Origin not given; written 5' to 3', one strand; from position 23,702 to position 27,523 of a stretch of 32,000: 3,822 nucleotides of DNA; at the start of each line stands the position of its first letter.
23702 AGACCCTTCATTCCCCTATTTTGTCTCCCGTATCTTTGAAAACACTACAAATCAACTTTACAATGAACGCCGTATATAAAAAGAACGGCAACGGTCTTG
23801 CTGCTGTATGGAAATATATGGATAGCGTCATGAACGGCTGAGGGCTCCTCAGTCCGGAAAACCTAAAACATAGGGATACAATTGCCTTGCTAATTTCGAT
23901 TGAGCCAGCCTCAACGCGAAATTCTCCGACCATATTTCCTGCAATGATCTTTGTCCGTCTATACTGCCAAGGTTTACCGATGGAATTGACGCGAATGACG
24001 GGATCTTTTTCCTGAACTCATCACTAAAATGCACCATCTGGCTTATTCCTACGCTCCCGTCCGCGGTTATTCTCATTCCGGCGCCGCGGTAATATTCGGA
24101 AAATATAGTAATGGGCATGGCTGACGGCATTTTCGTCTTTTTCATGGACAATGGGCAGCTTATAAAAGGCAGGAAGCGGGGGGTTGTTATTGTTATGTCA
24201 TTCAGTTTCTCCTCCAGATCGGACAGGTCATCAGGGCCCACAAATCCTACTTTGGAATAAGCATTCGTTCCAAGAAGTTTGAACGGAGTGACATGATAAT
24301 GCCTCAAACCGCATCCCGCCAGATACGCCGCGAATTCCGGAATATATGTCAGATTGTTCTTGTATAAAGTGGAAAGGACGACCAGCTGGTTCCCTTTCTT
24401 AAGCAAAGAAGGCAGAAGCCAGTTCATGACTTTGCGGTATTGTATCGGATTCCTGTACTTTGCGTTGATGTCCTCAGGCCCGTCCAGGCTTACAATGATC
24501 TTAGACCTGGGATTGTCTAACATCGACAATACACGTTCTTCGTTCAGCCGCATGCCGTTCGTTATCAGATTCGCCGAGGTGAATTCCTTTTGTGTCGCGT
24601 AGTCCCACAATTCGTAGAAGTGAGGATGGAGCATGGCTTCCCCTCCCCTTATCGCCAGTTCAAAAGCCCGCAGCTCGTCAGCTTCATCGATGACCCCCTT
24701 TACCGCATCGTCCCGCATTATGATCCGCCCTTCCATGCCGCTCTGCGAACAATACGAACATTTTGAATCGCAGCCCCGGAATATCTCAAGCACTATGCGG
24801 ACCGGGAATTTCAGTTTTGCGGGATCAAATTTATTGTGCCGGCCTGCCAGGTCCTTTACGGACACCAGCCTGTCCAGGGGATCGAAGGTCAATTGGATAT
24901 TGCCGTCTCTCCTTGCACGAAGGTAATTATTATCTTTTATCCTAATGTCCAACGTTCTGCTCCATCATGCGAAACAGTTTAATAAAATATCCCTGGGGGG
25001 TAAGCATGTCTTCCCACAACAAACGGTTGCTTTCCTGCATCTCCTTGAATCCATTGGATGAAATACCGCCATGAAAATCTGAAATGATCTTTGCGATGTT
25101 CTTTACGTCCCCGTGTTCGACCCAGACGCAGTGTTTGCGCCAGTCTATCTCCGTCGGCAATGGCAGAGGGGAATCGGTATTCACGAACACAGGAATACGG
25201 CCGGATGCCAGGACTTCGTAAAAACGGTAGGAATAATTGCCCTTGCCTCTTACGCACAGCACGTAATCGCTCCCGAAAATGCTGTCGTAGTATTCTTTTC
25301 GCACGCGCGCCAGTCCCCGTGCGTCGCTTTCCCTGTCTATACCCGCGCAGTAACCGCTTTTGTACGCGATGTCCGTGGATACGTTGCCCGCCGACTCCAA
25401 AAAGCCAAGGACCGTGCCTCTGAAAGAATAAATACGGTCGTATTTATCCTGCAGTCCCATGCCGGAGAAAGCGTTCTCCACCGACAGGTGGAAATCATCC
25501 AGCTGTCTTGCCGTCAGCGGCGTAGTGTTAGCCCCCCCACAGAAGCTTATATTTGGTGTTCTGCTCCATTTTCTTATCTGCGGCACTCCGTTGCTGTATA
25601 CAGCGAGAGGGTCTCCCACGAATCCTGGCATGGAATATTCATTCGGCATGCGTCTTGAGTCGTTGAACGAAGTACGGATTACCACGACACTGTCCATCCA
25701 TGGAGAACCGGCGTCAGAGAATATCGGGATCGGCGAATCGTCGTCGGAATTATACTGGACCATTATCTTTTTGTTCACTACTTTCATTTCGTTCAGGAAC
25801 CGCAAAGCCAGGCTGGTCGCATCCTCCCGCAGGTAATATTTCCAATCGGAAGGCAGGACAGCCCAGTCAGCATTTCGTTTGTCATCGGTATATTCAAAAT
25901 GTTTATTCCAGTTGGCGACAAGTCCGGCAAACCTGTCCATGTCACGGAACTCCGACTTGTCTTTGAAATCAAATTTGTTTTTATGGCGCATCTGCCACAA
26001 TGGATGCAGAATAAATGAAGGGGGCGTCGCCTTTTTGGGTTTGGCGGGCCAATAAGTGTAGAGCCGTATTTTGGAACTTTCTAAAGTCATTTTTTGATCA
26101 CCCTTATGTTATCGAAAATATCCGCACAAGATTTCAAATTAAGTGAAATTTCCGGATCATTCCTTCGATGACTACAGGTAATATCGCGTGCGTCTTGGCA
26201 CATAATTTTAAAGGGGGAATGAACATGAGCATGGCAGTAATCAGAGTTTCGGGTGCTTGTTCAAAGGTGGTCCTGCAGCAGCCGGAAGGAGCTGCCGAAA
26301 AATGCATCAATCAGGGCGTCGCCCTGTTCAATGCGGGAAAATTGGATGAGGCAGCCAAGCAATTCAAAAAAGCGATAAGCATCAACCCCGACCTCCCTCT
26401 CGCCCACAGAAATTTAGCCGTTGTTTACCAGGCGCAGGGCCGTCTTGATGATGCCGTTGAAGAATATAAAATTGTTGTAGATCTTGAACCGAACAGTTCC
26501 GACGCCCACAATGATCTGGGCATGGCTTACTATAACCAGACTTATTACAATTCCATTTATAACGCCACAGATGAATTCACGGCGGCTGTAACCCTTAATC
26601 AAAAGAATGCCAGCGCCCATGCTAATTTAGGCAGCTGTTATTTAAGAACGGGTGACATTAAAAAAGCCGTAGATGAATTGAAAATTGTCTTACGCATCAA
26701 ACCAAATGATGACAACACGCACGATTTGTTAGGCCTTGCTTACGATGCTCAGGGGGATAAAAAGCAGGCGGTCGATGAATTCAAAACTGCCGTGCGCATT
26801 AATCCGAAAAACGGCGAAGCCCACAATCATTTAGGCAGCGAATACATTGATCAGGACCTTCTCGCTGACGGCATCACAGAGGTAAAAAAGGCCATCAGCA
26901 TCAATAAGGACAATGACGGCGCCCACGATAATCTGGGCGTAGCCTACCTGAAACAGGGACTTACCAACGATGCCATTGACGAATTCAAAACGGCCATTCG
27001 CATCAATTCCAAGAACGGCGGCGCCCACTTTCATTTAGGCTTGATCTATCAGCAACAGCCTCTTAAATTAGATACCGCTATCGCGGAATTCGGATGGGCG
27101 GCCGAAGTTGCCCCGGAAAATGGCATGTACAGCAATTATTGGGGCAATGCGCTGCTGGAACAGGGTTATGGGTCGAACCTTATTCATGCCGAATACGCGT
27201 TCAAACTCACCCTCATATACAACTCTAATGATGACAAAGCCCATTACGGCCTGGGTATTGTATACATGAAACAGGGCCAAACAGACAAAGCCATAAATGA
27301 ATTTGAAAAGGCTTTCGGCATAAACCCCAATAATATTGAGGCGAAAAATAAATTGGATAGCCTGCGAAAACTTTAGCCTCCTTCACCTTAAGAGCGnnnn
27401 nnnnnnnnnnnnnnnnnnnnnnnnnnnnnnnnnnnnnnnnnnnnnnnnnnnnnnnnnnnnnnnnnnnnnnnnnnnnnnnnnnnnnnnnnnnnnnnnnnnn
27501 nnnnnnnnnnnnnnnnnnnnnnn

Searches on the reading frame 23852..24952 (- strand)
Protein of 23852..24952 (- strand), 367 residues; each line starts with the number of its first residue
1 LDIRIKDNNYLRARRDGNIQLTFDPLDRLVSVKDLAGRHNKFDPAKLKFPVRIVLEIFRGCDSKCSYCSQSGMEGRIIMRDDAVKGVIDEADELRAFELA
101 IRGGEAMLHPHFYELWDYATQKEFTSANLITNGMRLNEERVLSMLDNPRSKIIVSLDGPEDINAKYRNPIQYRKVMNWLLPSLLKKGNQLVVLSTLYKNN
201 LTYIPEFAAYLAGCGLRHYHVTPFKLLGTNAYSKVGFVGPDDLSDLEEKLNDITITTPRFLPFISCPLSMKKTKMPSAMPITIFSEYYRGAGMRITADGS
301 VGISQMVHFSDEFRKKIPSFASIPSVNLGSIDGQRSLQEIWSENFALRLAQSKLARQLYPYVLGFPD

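Call 4: search_protein_families(library=pfam, proteins=[window:23852-24952:-], max_evalue=1)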
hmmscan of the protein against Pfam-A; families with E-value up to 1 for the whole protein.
window:23852-24952:- (367 aa): 2 families
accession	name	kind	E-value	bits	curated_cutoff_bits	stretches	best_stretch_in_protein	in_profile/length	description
PF04055.27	Radical_SAM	-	1.1e-13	52.2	29.5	1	56-174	2-128/166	Radical SAM superfamily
PF13353.11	Fer4_12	-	0.0043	17.8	22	1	58-140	12-98/137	4Fe-4S single cluster domain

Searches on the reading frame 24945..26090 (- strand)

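Call 4: search_protein_families(library=pfam, proteins=[window:24945-26090:-], max_evalue=1)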
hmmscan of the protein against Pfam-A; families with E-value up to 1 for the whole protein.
window:24945-26090:- (382 aa): 2 families
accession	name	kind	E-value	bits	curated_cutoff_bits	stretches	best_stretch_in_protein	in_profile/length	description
PF03016.20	Exostosin_GT47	-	5.5e-10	39.5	33.4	1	261-337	220-291/293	Exostosin GT47 domain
PF24785.1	RXYLT1_C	-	0.00022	21.2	27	1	262-305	65-108/187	RXYLT1 C-terminal domain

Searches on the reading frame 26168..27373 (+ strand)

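Call 99: search_protein_families(library=pfam, proteins=[window:26168-27373:+], max_evalue=0.01)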
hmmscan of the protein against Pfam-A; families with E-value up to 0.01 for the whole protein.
window:26168-27373:+ (402 aa): 33 families (the best 25 are shown)
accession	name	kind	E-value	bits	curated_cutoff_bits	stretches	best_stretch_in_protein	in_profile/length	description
PF13414.12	TPR_11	-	4e-55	183.7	26.8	7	52-91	3-42/42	TPR repeat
PF07719.23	TPR_2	-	2.8e-49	161.6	27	6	357-389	2-34/34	Tetratricopeptide repeat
PF00515.34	TPR_1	-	7.5e-46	152.6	27.8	6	357-389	2-34/34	Tetratricopeptide repeat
PF13181.12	TPR_8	-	8.7e-37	122.6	25.7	4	357-389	2-34/34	Tetratricopeptide repeat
PF13431.12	TPR_17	-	1.9e-36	121.7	24.4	3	66-97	2-33/34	Tetratricopeptide repeat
PF13432.12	TPR_16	-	9.9e-34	115.8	32.7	2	83-124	3-44/65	Tetratricopeptide repeat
PF14559.12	TPR_19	-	1e-32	112.7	25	3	54-114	2-62/68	Tetratricopeptide repeat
PF13428.12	TPR_14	-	2.3e-27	93.1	23.5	3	52-84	10-42/44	Tetratricopeptide repeat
PF13424.12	TPR_12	-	7e-23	81.1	30.1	2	148-212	3-75/77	Tetratricopeptide repeat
PF13174.12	TPR_6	-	1.6e-22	79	26.3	0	358-382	2-26/33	Tetratricopeptide repeat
PF13176.12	TPR_7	-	4.5e-18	64.2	27.9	0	79-109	1-31/36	Tetratricopeptide repeat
PF23914.1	TPR_CcmH_CycH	-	6.8e-14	52.4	42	3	128-216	64-155/158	Cytochrome c-type biogenesis protein H TPR domain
PF07721.20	TPR_4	-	1e-13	50.9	27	1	77-98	1-22/26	Tetratricopeptide repeat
PF13374.12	TPR_10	-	1.3e-13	50.9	27.5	0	82-98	7-23/42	Tetratricopeptide repeat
PF12895.13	ANAPC3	-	1.8e-13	51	27.2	0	341-391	12-57/82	Anaphase-promoting complex, cyclosome, subunit 3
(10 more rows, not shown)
